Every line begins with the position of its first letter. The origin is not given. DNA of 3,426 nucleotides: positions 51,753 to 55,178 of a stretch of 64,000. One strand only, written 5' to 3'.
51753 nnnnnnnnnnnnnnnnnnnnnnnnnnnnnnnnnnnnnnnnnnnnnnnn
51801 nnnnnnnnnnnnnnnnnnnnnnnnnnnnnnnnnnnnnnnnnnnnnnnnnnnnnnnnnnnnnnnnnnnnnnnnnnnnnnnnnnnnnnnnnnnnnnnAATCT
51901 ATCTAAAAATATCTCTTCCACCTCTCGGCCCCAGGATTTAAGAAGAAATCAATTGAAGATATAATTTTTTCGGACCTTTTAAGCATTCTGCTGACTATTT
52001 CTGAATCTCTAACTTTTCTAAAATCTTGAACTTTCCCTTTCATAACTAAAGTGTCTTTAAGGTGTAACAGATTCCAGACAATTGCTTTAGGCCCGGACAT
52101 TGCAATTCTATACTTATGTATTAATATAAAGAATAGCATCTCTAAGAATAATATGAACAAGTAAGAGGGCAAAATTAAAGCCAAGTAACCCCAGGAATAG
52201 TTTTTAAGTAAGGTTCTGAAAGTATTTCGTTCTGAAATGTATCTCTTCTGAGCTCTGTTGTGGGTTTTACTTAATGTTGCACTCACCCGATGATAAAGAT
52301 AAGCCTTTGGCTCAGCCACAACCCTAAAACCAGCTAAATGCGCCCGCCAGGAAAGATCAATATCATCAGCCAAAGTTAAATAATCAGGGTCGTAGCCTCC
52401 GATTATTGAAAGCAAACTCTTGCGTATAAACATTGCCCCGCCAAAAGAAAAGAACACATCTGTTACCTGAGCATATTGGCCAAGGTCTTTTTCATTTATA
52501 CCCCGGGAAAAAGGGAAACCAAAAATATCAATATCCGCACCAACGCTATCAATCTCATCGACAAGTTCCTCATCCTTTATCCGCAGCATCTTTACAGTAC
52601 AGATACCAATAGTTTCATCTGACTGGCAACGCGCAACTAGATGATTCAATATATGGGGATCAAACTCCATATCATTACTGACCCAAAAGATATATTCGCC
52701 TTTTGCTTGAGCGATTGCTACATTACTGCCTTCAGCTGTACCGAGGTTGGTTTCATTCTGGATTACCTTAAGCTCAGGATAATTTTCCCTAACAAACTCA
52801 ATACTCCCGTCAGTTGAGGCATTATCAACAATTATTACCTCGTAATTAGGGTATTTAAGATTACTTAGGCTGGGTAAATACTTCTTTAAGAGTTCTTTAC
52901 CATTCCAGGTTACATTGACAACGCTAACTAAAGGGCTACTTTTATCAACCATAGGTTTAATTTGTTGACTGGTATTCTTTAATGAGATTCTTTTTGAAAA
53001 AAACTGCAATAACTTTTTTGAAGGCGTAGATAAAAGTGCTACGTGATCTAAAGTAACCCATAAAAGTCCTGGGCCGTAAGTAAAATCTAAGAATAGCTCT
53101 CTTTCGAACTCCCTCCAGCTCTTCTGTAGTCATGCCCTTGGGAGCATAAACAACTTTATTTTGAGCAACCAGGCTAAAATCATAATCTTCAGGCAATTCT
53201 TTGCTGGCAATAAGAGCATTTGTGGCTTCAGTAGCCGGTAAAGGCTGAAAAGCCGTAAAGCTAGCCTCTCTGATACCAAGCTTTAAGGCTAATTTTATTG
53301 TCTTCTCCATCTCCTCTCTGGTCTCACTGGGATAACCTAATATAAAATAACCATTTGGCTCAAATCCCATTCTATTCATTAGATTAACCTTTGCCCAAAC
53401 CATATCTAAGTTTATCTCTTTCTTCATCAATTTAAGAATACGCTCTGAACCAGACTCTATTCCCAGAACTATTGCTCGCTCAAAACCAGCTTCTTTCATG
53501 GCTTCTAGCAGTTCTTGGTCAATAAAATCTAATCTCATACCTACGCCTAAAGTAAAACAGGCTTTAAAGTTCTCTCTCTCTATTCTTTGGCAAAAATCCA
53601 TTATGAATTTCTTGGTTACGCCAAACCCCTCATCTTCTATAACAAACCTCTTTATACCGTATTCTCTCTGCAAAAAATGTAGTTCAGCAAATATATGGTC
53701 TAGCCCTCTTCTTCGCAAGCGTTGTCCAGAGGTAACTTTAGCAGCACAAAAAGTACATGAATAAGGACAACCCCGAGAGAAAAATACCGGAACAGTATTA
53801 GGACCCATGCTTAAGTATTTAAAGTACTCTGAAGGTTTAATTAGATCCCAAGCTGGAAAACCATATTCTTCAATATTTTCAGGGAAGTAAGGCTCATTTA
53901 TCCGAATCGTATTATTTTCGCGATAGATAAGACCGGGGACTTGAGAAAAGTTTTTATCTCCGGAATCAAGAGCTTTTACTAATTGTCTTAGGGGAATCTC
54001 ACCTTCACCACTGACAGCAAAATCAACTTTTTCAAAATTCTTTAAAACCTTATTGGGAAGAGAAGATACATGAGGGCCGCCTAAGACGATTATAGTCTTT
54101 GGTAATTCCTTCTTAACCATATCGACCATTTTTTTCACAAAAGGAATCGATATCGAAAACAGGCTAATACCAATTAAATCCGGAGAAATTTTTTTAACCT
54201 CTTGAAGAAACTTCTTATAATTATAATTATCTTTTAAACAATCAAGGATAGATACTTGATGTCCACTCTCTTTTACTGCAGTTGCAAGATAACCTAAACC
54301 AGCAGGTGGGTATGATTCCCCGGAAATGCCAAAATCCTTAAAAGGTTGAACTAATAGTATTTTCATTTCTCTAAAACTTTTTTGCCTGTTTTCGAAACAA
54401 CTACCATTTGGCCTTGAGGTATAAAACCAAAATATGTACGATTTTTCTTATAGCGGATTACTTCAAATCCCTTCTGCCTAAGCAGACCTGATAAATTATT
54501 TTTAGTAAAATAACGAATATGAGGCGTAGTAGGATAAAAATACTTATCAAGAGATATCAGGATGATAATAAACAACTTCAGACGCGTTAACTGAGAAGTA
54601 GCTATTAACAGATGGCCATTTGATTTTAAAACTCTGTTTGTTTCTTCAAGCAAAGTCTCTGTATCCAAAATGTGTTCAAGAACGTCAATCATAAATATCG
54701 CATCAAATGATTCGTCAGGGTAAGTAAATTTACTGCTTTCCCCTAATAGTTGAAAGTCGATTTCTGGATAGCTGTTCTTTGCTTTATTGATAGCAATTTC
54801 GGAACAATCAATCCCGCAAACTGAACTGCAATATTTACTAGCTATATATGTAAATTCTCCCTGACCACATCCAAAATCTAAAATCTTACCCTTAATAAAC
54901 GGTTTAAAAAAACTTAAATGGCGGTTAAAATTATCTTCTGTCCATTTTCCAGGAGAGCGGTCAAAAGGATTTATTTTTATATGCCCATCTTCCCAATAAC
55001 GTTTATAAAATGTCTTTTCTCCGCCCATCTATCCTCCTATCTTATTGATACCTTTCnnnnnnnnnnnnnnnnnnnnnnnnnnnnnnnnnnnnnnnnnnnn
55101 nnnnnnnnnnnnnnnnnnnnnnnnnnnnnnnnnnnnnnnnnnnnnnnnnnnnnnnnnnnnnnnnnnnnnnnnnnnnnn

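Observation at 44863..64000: About 19 kb cell-surface glycan cluster with carbamoyltransferase, ATP-grasp, plant-type GDP-mannose 3,5-epimerase, B12-rSAM and methyltransferase tailoring genes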

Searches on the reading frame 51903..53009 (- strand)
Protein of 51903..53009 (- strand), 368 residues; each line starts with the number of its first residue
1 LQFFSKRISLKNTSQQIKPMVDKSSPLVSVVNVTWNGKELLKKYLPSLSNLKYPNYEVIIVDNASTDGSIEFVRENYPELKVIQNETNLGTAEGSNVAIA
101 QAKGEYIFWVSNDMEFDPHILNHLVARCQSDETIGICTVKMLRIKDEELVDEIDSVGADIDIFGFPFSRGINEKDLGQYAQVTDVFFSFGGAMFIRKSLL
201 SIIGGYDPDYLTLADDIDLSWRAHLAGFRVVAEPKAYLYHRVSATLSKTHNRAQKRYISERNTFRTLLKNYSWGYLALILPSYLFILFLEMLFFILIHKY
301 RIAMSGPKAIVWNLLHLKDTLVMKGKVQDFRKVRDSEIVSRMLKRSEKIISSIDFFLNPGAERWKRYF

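Call 4: search_protein_families(library=pfam, proteins=[window:51903-53009:-])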
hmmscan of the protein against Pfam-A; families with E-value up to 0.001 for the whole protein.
window:51903-53009:- (368 aa): 5 families
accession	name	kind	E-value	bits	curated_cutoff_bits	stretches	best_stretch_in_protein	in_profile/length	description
PF00535.33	Glycos_transf_2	-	1.5e-22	80.8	23.3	1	29-199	1-164/168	Glycosyl transferase family 2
PF13641.12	Glyco_tranf_2_3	-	1.4e-13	51.9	27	1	28-253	3-224/230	Glycosyltransferase like family 2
PF13632.12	Glyco_trans_2_3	-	2.2e-08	34.6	27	1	177-297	61-182/198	Glycosyl transferase family group 2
PF13506.12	Glyco_transf_21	-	2.2e-06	27.7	21.7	1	98-247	25-163/174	Glycosyl transferase family 21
PF10111.15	Glyco_tranf_2_2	-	1.1e-05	25.5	27.3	1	51-247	23-223/276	Glycosyltransferase like family 2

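Call 49: search_protein_families(library=ncbifam, proteins=[window:51903-53009:-], max_evalue=0.000001)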
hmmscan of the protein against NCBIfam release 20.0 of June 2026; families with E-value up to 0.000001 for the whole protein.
window:51903-53009:- (368 aa): 17 families
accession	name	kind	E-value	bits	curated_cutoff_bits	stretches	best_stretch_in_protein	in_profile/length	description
TIGR03937.1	PgaC_IcaA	equivalog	3.5e-25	88.8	422.3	1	11-303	30-307/407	poly-beta-1,6-N-acetyl-D-glucosamine synthase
NF041875.1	EPS_EpsD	equivalog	1.7e-19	70.4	370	1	28-133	1-110/325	exopolysaccharide biosynthesis glycosyltransferase EpsD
TIGR03965.1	mycofact_glyco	equivalog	2.1e-19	69.7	280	1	16-252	64-292/467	mycofactocin biosynthesis glycosyltransferase MftF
NF007482.0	PRK10073.1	equivalog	6.8e-16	58.2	423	1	23-132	3-114/334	glycosyltransferase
NF047683.1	TeichurnBiosyTuaG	equivalog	5.3e-13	49.2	400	1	23-126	3-109/252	teichuronic acid biosynthesis protein TuaG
NF007453.0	PRK10018.1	equivalog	1.4e-12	47.9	382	1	23-129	3-112/280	colanic acid biosynthesis glycosyltransferase WcaA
TIGR04283.1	glyco_like_mftF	equivalog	1.8e-12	47.3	182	1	28-227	1-173/221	TIGR04283 family arsenosugar biosynthesis glycosyltransferase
TIGR04017.1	WcaA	equivalog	3.1e-12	46.7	495.75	1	24-128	3-110/279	colanic acid biosynthesis glycosyltransferase WcaA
TIGR03111.1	glyc2_xrt_Gpos1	hypoth_equivalog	1.1e-11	44.2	363.95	1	18-153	40-179/439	TIGR03111 family XrtG-associated glycosyltransferase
NF050050.1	ProtGlycPglI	equivalog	9.3e-11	41.6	500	1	26-157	2-135/306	GalNAc(5)-diNAcBac-PP-undecaprenol beta-1,3-glucosyltransferase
NF053739.1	GlytfEpsEBac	equivalog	1.5e-10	40.5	450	1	26-111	1-90/265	glycosyltransferase EpsE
TIGR03469.1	HpnB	hypoth_equivalog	6.5e-08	32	379.25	1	15-219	32-242/386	hopene-associated glycosyltransferase HpnB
NF038299.1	EPS_HpsN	equivalog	6.7e-08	31.9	425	1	26-147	1-128/317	hormogonium polysaccharide biosynthesis glycosyltransferase HpsN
NF045692.1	OglycostaseCruG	equivalog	8.8e-08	31.5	600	0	26-76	41-91/386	2'-O-glycosyltransferase CruG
NF038302.1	EPS_HpsE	equivalog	1.3e-07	30.9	300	1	29-136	4-119/307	hormogonium polysaccharide biosynthesis glycosyltransferase HpsE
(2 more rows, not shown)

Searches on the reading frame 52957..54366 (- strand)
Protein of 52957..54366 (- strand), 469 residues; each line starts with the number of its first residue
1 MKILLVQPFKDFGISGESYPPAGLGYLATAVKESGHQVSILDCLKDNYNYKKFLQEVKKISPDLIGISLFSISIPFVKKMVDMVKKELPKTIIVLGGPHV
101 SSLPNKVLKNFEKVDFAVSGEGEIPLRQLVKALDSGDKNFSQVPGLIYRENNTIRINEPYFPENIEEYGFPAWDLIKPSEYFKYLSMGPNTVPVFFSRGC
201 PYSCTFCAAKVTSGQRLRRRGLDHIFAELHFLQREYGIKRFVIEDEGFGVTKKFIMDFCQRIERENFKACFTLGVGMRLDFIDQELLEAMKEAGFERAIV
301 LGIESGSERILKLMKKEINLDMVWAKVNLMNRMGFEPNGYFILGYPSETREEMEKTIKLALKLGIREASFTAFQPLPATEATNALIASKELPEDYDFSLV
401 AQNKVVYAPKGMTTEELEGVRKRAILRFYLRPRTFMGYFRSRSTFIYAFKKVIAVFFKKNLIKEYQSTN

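Call 4: search_protein_families(library=pfam, proteins=[window:52957-54366:-])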
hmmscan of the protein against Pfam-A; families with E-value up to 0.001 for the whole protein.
window:52957-54366:- (469 aa): 2 families
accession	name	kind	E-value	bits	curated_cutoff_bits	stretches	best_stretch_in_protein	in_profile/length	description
PF02310.24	B12-binding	-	1.3e-24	86.7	32.1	1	18-129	11-120/121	B12 binding domain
PF04055.27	Radical_SAM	-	5.2e-20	72.7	29.5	1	195-360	2-166/166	Radical SAM superfamily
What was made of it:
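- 52957..54366 (-): B12-binding radical SAM enzyme. The Cx3Cx2C motif is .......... Pfam, call 4.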

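Call 7: search_protein_families(library=ncbifam, proteins=[window:52957-54366:-])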
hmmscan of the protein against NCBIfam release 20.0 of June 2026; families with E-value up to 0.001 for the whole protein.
window:52957-54366:- (469 aa): 34 families (the best 25 are shown)
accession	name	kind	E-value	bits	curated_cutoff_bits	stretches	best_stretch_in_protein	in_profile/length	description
TIGR02026.1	BchE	equivalog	9.9e-55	186.3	481.35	1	3-441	2-439/497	magnesium-protoporphyrin IX monomethyl ester anaerobic oxidative cyclase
NF050148.1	rSAM_ApyD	equivalog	1.1e-49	169.4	750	1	19-359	23-362/645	RiPP biosynthesis radical SAM protein ApyD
TIGR04014.1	B12_SAM_MJ_0865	equivalog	4.1e-43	147.8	360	1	44-397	21-367/434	methyl-coenzyme M reductase glutamine C-methyltransferase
TIGR04013.1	B12_SAM_MJ_1487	hypoth_equivalog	4.8e-43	147.4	251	1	45-384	26-356/382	TIGR04013 family B12-binding domain/radical SAM domain-containing protein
TIGR04385.1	B12_rSAM_cofa1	equivalog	5.7e-39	134.6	450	1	2-359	1-360/438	B12 lower ligand biosynthesis radical SAM protein BzaD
TIGR04072.2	rSAM_ladder_B12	equivalog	6.9e-39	133.7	360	1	21-360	18-346/443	lipid biosynthesis B12-binding/radical SAM protein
TIGR03471.1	HpnJ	equivalog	1.6e-38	132.8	577.6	1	54-435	59-439/472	hopanoid biosynthesis associated radical SAM protein HpnJ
TIGR04367.1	HpnR_B12_rSAM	equivalog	1.2e-36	126.4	650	1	20-381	21-369/490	hopanoid C-3 methylase HpnR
NF038361.1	rSAM_Sden_1168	equivalog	1.3e-36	126.3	575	1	19-380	83-468/560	Sden_1168 family B12-binding radical SAM P-methyltransferase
TIGR04479.1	bcpD_PhpK_rSAM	subfamily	1.5e-33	115.9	600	1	23-359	74-405/504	PhpK family radical SAM P-methyltransferase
NF033712.0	B12_rSAM_KedN5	subfamily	3.7e-27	94.8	700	1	17-352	14-359/624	KedN5 family methylcobalamin-dependent radical SAM C-methyltransferase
TIGR03975.1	rSAM_ocin_1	subfamily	4.5e-24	84.9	281.85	1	54-359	121-426/606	RiPP maturation radical SAM C-methyltransferase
TIGR04295.1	B12_rSAM_oligo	hypoth_equivalog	6.3e-23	81.1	400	1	19-317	23-315/422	TIGR04295 family B12-binding domain-containing radical SAM protein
NF033070.1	rSAM_AprD4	equivalog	1.6e-22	80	500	1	129-381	137-386/456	AprD4 family radical SAM diol-dehydratase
TIGR04190.1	B12_SAM_Ta0216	equivalog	9.8e-22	77.2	500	1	21-363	37-394/554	TIGR04190 family B12-binding domain/radical SAM domain protein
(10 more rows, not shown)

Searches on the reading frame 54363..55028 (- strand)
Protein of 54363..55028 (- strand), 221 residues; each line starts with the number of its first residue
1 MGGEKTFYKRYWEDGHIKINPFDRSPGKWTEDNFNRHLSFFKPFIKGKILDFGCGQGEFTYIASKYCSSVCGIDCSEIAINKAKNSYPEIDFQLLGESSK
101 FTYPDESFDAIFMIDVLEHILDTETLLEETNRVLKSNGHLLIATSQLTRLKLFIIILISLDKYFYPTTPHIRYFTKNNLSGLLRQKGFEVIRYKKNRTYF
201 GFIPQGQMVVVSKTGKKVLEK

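Call 4: search_protein_families(library=pfam, proteins=[window:54363-55028:-])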
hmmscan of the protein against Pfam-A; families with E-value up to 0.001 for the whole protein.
window:54363-55028:- (221 aa): 11 families
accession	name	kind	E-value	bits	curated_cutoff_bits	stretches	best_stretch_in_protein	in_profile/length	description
PF13489.12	Methyltransf_23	-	1.1e-21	77.7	27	1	43-191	20-162/164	Methyltransferase domain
PF08241.18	Methyltransf_11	-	2.6e-20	73.3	21.2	1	50-142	1-95/95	Methyltransferase domain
PF13847.12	Methyltransf_31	-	1.8e-16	60.6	27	1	48-147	6-115/145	Methyltransferase domain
PF13649.12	Methyltransf_25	-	2.3e-16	60.7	27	1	49-138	1-97/97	Methyltransferase domain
PF08242.18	Methyltransf_12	-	5.5e-15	56.3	30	1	50-140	1-98/98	Methyltransferase domain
PF01209.24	Ubie_methyltran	-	1.5e-07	31.4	20.1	1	48-148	50-158/233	ubiE/COQ5 methyltransferase family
PF05219.18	DREV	-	1.9e-07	30.9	26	1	45-143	94-187/265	DREV methyltransferase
PF02353.26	CMAS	-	1.9e-06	27.8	27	1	48-154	65-176/273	Mycolic acid cyclopropane synthetase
PF05175.20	MTS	-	1.1e-05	25.6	23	1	43-146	29-142/170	Methyltransferase small domain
PF08003.17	Methyltransf_9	-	0.00016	21.2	23.8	1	18-146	93-221/315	Protein of unknown function (DUF1698)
PF05401.17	NodS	-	0.00049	20.4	24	1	47-141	45-143/201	Nodulation protein S (NodS)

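Call 7: search_protein_families(library=ncbifam, proteins=[window:54363-55028:-])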
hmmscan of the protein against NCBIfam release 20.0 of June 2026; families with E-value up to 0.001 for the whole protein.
window:54363-55028:- (221 aa): 36 families (the best 25 are shown)
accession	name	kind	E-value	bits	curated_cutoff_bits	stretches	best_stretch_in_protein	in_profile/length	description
NF045667.1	MTase_DVU1556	equivalog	7.9e-16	58.2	155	1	38-143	15-120/213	DVU_1556 family methyltransferase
TIGR01983.1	UbiG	equivalog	2e-14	53.4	102.95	1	42-189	46-201/228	bifunctional 2-polyprenyl-6-hydroxyphenol methylase/3-demethylubiquinol 3-O-methyltransferase UbiG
NF047649.1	MTase_UXPK_star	exception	1.3e-12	47.3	460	1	48-145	80-184/283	methyltransferase/UXPK-star double selenoprotein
TIGR02072.1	BioC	equivalog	6.3e-12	45.8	184.95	1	43-198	32-181/244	malonyl-ACP O-methyltransferase BioC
NF001244.0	PRK00216.1-5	equivalog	3.3e-11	42.9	216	1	41-142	44-153/236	bifunctional demethylmenaquinone methyltransferase/2-methoxy-6-polyprenyl-1,4-benzoquinol methylase UbiE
NF041537.1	ArsM_AhpD_UU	exception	4.1e-11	42.2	510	1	48-149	79-187/345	arsenite methyltransferase/AhpD domain selenoprotein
TIGR01934.1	MenG_MenH_UbiE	subfamily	1.1e-10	41.2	158.35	1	45-146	39-145/223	ubiquinone/menaquinone biosynthesis methyltransferase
NF041536.1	ArsM_DUF2284_UU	exception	1.8e-10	39.8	575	1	48-210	79-243/459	arsenite methyltransferase/DUF2284 domain selenoprotein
NF043040.1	corrin_prot_MT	hypoth_equivalog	2.6e-10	40.1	180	1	47-195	43-203/216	corrinoid protein-associated methyltransferase CpaM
NF008686.0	PRK11705.1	equivalog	1.7e-09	37.3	400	1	48-145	170-268/383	cyclopropane fatty acyl phospholipid synthase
NF045825.1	FAmtase_mtf2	equivalog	5.2e-09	35.7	400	1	48-145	61-161/248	fatty-acid O-methyltransferase Mtf2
NF045823.1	PthPhpthDimycoMt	equivalog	6e-09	35.4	300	1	47-143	67-167/256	phthiotriol/phenolphthiotriol dimycocerosates methyltransferase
NF008300.0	PRK11088.1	equivalog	8.2e-09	35.3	303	1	47-146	87-183/272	23S rRNA (guanine(745)-N(1))-methyltransferase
TIGR04345.1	ovoA_Cterm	equivalog_domain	3.6e-08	33.2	170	1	41-83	37-79/242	putative 4-mercaptohistidine N1-methyltransferase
NF045649.1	2X_seleno_MduS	exception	5.5e-08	32.2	380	1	35-192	31-194/338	methyltransferase domain-containing selenoprotein MduS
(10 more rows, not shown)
